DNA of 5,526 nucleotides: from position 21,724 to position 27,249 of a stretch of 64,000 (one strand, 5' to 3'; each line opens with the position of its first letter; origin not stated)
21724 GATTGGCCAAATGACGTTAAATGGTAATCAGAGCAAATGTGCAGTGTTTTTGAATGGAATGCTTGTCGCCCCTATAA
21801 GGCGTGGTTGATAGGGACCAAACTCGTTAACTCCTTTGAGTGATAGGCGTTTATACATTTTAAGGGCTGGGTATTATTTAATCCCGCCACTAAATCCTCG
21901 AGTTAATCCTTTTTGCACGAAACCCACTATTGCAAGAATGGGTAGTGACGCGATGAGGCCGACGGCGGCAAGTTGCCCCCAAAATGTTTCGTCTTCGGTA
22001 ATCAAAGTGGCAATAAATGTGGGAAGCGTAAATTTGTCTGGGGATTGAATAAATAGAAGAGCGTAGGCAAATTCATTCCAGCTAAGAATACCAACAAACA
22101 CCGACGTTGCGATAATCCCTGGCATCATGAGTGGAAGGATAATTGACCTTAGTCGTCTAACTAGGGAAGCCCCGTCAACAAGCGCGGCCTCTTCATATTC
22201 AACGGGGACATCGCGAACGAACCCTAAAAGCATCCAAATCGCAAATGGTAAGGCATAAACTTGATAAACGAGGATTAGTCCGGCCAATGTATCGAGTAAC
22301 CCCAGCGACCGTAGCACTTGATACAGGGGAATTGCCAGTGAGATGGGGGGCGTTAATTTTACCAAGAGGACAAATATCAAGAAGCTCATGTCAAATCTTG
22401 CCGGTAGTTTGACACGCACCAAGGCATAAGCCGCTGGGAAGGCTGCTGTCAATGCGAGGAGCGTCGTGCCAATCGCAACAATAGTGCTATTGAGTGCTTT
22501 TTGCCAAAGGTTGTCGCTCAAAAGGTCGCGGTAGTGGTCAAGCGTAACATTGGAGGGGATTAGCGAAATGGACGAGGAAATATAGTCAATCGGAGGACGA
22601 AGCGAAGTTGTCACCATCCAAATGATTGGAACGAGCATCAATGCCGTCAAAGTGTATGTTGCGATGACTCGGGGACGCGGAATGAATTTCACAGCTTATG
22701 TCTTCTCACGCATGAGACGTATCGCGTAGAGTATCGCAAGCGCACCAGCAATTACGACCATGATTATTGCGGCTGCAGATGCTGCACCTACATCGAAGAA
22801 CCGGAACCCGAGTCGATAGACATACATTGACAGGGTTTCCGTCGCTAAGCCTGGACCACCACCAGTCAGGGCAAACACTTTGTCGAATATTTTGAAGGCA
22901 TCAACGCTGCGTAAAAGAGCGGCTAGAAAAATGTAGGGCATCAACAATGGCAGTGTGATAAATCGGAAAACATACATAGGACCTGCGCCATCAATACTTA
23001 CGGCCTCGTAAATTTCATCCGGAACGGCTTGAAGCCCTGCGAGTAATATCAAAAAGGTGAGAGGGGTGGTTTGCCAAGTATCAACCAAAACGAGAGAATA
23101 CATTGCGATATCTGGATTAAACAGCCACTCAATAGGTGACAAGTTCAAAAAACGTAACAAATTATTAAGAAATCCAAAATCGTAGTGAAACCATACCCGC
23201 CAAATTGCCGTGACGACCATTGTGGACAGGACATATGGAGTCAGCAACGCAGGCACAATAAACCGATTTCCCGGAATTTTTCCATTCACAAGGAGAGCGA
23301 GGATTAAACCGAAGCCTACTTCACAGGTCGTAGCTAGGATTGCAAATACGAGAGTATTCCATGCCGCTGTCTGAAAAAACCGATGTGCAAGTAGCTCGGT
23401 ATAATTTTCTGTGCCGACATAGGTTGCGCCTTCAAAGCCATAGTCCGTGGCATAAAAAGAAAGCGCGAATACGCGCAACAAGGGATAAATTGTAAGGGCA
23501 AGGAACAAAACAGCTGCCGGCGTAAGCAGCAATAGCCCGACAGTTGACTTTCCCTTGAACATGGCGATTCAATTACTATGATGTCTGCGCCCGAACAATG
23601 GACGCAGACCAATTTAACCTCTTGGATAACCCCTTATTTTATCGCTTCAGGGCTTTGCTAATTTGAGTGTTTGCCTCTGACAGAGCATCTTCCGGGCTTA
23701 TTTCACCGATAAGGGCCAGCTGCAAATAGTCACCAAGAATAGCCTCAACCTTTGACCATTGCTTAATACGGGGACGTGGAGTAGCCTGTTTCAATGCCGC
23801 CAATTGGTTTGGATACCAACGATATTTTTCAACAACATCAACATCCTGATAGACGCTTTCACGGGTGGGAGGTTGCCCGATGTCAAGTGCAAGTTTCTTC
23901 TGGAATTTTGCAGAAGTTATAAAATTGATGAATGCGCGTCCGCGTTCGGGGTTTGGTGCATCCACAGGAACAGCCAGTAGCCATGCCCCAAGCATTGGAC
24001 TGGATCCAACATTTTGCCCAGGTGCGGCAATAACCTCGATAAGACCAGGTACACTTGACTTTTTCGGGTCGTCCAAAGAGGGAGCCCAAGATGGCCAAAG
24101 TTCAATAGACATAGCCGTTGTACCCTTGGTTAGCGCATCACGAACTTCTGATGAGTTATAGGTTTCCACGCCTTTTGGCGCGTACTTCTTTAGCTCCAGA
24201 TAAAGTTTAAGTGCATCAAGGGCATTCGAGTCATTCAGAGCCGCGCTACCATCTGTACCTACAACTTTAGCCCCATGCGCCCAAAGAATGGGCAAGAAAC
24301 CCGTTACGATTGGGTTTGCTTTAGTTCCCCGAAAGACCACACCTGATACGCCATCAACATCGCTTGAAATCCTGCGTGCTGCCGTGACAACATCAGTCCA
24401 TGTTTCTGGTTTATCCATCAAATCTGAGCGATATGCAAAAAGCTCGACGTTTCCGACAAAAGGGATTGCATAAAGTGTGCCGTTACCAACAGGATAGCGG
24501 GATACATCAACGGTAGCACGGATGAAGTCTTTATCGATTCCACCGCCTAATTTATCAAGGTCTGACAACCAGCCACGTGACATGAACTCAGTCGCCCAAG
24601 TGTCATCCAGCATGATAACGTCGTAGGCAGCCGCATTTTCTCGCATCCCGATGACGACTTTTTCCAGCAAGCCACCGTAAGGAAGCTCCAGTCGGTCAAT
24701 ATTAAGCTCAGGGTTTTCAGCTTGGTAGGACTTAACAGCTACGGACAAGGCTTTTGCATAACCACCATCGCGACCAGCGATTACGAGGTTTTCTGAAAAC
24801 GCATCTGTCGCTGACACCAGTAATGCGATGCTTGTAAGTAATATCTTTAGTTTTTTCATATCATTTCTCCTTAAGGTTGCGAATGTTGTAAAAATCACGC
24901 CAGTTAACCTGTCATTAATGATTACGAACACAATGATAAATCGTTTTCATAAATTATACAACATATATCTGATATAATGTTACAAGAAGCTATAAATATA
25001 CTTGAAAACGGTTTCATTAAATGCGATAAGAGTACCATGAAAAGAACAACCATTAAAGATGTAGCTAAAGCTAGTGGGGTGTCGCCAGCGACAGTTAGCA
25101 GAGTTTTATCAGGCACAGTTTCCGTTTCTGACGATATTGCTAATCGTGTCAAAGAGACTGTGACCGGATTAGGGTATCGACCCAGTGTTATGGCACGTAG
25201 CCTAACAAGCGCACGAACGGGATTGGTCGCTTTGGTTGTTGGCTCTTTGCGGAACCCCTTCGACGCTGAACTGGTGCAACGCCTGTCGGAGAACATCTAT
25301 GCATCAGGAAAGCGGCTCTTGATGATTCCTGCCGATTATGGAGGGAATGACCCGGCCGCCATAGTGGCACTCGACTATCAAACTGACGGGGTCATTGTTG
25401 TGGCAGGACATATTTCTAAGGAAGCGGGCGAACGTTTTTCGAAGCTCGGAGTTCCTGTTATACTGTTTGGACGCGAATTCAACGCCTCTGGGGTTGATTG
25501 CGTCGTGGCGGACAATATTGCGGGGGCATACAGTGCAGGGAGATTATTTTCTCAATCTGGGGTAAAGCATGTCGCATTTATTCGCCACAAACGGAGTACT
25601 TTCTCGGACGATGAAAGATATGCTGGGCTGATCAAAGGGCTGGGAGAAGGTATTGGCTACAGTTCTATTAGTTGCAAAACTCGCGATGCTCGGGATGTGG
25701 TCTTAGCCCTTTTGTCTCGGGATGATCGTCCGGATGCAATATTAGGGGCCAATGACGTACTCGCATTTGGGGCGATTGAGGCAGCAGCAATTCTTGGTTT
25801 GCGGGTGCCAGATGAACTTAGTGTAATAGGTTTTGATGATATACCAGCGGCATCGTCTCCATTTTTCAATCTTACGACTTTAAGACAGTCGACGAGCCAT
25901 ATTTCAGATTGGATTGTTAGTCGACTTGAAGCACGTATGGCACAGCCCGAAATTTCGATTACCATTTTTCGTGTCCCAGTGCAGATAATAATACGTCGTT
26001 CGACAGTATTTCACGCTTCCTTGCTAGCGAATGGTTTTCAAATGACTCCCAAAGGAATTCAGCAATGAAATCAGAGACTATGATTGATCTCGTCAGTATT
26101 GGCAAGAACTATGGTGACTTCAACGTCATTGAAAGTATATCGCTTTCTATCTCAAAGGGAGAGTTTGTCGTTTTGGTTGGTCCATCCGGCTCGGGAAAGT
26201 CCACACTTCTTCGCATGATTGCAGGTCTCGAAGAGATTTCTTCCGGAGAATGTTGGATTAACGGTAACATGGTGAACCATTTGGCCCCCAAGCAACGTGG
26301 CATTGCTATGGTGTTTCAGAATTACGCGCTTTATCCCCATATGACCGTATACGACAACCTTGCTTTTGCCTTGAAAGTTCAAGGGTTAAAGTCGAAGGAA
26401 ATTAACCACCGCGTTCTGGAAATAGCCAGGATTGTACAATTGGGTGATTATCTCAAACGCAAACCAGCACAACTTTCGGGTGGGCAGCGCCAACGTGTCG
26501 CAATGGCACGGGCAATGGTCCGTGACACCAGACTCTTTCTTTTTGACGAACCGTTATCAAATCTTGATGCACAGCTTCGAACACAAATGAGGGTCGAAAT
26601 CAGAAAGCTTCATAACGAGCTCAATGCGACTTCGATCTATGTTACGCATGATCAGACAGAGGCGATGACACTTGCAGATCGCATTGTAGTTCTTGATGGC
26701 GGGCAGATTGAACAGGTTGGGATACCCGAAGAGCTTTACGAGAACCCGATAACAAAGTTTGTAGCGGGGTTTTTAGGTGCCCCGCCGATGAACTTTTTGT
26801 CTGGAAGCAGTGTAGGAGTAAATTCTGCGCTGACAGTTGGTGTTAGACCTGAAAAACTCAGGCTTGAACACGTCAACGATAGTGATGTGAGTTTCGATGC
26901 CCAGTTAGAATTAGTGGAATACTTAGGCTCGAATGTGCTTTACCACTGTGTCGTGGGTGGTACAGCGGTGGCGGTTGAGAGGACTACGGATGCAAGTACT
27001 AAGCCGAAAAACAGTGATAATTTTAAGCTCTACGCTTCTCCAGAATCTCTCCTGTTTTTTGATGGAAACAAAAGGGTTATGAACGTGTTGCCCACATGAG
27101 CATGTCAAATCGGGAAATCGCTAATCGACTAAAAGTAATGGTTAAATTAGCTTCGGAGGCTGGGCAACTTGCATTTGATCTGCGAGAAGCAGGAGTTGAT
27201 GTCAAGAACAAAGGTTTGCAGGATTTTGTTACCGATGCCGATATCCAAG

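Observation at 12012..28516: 16.1-kb accessory segment splits the conserved cmk-rpsA junction and is bracketed by a perfect 395-bp direct repeat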

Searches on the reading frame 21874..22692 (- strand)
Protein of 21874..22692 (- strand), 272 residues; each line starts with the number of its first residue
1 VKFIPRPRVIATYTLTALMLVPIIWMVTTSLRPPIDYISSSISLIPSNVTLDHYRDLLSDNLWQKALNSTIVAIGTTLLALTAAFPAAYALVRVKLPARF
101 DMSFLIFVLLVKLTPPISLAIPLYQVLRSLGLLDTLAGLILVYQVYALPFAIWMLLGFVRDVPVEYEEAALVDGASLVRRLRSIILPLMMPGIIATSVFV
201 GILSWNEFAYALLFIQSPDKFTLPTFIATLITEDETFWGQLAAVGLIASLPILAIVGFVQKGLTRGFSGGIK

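Call 5: search_protein_families(library=pfam, proteins=[window:21874-22692:-])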
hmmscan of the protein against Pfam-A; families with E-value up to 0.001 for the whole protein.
window:21874-22692:- (272 aa): 1 family
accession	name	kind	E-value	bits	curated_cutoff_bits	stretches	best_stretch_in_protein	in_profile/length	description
PF00528.27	BPD_transp_1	-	2.9e-18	66.7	26.4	1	94-266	10-181/184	Binding-protein-dependent transport system inner membrane component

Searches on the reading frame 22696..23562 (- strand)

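Call 6: search_protein_families(library=pfam, proteins=[window:22696-23562:-])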
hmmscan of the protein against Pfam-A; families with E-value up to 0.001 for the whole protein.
window:22696-23562:- (288 aa): 1 family
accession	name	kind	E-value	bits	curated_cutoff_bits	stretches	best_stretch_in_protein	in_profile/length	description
PF00528.27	BPD_transp_1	-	3.2e-11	43.7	26.4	1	82-279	2-175/184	Binding-protein-dependent transport system inner membrane component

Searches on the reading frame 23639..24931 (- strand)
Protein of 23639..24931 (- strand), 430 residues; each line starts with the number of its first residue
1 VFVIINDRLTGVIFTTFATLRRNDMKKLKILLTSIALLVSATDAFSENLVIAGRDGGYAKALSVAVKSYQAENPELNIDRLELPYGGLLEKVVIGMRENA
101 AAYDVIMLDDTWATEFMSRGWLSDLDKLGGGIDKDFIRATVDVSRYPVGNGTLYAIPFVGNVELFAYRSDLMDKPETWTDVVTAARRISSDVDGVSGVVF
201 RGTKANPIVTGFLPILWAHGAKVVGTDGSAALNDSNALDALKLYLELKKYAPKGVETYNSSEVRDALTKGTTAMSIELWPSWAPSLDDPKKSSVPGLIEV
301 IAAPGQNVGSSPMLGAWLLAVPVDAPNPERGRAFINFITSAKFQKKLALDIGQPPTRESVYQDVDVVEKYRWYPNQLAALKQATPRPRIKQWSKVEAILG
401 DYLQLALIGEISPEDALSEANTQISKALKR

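Call 6: search_protein_families(library=pfam, proteins=[window:23639-24931:-])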
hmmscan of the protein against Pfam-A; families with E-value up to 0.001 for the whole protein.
window:23639-24931:- (430 aa): 3 families
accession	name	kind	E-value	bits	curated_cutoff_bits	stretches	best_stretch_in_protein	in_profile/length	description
PF01547.30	SBP_bac_1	-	1.5e-36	127.4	26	1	62-345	10-307/307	Bacterial extracellular solute-binding protein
PF13416.11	SBP_bac_8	-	2.1e-26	93.8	27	1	65-367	2-272/279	Bacterial extracellular solute-binding protein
PF13531.11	SBP_bac_11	-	8.7e-05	22.8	25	0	56-346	7-220/227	Bacterial extracellular solute-binding protein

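Call 58: find_homologous_proteins(query=window:23639-24931:-, max_evalue=1e-60)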
Query window:23639-24931:- (430 aa): 527 proteins with E <= 1e-60 among 8000 candidates; the best 120 are listed.
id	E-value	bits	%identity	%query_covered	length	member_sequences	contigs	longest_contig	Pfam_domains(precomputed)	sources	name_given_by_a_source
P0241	1.9e-264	895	100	94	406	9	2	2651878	PF13416.12,PF01547.31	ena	-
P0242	1.4e-209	714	78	93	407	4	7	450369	PF13531.12,PF13416.12,PF01547.31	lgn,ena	-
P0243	2.4e-208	710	79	93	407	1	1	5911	PF13531.12,PF13416.12,PF01547.31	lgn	-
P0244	1.2e-207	708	78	93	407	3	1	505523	PF13531.12,PF13416.12,PF01547.31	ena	-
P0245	3.6e-207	706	81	89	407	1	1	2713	PF13531.12,PF13416.12,PF01547.31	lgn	-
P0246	6.7e-207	705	78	93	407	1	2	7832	PF13531.12,PF13416.12,PF01547.31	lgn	-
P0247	7.0e-207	705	80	89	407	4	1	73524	PF13416.12,PF01547.31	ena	-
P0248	1.3e-206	705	78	91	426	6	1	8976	PF13531.12,PF13416.12,PF01547.31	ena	-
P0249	7.3e-206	702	76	94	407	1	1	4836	PF13531.12,PF13416.12,PF01547.31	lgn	-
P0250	1.4e-205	701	79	90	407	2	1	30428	PF13531.12,PF13416.12,PF01547.31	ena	-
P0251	5.6e-205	699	80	90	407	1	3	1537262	PF13531.12,PF13416.12,PF01547.31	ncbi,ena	-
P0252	2.3e-204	697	76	94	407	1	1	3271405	PF13531.12,PF13416.12,PF01547.31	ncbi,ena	-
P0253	2.6e-204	697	76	94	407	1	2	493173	PF13531.12,PF13416.12,PF01547.31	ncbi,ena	-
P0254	4.5e-204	696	79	89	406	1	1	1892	PF13531.12,PF13416.12,PF01547.31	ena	-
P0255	3.3e-203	693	79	89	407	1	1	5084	PF13531.12,PF13416.12,PF01547.31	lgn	-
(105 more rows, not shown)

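Call 59: find_encoding_contigs(protein=P0241, flank=10000, max_places=6)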
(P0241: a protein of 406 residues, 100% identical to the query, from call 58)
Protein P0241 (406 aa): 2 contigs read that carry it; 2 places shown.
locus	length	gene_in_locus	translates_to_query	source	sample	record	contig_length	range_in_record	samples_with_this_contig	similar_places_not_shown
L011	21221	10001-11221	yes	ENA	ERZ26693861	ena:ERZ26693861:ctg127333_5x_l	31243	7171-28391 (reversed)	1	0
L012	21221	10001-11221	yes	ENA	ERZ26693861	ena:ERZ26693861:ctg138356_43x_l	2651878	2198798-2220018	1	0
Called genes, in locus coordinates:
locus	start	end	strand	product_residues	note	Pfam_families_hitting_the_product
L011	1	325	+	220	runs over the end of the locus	-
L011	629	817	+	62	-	-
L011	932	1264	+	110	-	-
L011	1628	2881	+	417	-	PF00278:Orn_DAP_Arg_deC, PF01168:Ala_racemase_N (weak), PF02784:Orn_Arg_deC_N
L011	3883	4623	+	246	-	PF03949:Malic_M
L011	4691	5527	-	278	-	PF01261:AP_endonuc_2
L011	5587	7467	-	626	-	PF02776:TPP_enzyme_N, PF00205:TPP_enzyme_M, PF02775:TPP_enzyme_C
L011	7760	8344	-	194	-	PF08402:TOBE_2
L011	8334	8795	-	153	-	PF00005:ABC_tran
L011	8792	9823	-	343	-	PF00356:LacI, PF00532:Peripla_BP_1, PF13407:Peripla_BP_4, PF13377:Peripla_BP_3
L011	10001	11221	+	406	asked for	PF01547:SBP_bac_1, PF13416:SBP_bac_8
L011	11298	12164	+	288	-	PF00528:BPD_transp_1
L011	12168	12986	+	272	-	PF00528:BPD_transp_1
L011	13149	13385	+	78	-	-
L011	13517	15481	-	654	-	PF00294:PfkB, PF09863:DUF2090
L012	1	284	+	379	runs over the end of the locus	-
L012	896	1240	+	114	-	-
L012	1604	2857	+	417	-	PF00278:Orn_DAP_Arg_deC, PF01168:Ala_racemase_N (weak), PF02784:Orn_Arg_deC_N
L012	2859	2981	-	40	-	PF01555:N6_N4_Mtase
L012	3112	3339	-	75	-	-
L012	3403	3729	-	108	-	-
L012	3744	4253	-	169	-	-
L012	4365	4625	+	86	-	PF03949:Malic_M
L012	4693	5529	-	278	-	PF01261:AP_endonuc_2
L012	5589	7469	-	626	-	PF02776:TPP_enzyme_N, PF00205:TPP_enzyme_M, PF02775:TPP_enzyme_C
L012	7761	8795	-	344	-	PF00005:ABC_tran, PF02463:SMC_N (weak), PF13304:AAA_21 (faint), PF08402:TOBE_2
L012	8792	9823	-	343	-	PF00356:LacI, PF00532:Peripla_BP_1, PF13407:Peripla_BP_4, PF13377:Peripla_BP_3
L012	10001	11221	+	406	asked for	PF01547:SBP_bac_1, PF13416:SBP_bac_8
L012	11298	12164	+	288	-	PF00528:BPD_transp_1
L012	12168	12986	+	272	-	PF00528:BPD_transp_1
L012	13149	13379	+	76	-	-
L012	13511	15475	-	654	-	PF00294:PfkB, PF09863:DUF2090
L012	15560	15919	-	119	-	-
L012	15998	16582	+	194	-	-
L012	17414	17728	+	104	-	-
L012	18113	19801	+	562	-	PF01555:N6_N4_Mtase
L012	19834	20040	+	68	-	PF15919:HicB_lk_antitox, PF24113:DUF7387 (weak)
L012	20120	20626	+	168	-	-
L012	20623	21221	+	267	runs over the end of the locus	PF08861:DUF1828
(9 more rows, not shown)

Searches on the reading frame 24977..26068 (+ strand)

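Call 6: search_protein_families(library=pfam, proteins=[window:24977-26068:+])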
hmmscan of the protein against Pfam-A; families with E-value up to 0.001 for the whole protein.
window:24977-26068:+ (363 aa): 5 families
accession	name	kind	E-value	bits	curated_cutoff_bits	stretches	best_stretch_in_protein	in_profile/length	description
PF13377.12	Peripla_BP_3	-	6.6e-21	75.5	26.5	1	191-343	4-167/167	Periplasmic binding protein-like domain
PF00356.27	LacI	-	1.3e-14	54.1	27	1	25-70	1-46/46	Bacterial regulatory proteins, lacI family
PF00532.27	Peripla_BP_1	-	6.2e-14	52.6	22.2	1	84-300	4-237/281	Periplasmic binding proteins and sugar binding domain of LacI family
PF13407.12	Peripla_BP_4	-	3.9e-11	43.4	35.1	1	136-292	56-222/258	Periplasmic binding protein domain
PF01381.28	HTH_3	-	8e-05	23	23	1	24-55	10-41/55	Helix-turn-helix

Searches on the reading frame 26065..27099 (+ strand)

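Call 6: search_protein_families(library=pfam, proteins=[window:26065-27099:+])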
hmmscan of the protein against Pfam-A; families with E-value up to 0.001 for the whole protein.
window:26065-27099:+ (344 aa): 9 families
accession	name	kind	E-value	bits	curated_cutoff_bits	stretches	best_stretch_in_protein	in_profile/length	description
PF00005.33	ABC_tran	-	1.1e-34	120.4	25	1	23-164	2-136/137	ABC transporter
PF08402.16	TOBE_2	-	5.9e-09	36.4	21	1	258-332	1-76/76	TOBE domain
PF02463.25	SMC_N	-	5e-08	33.1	40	1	28-207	21-208/220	RecF/RecN/SMC N terminal domain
PF13304.12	AAA_21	-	1.2e-07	32.6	27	0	34-55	1-22/304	AAA domain, putative AbiEii toxin, Type IV TA system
PF13555.12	AAA_29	-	0.00021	21.4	27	1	15-49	8-39/61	P-loop containing region of AAA domain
PF13401.12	AAA_22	-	0.00034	21.4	27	1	32-109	5-64/130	AAA domain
PF03193.22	RsgA_GTPase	-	0.00035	20.9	30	1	22-60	97-134/174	RsgA GTPase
PF13191.12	AAA_16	-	0.00057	20.9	32.6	1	31-55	23-48/167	AAA ATPase domain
PF20703.3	nSTAND1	-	0.00057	20.1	27.1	1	22-56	23-55/379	Novel STAND NTPase 1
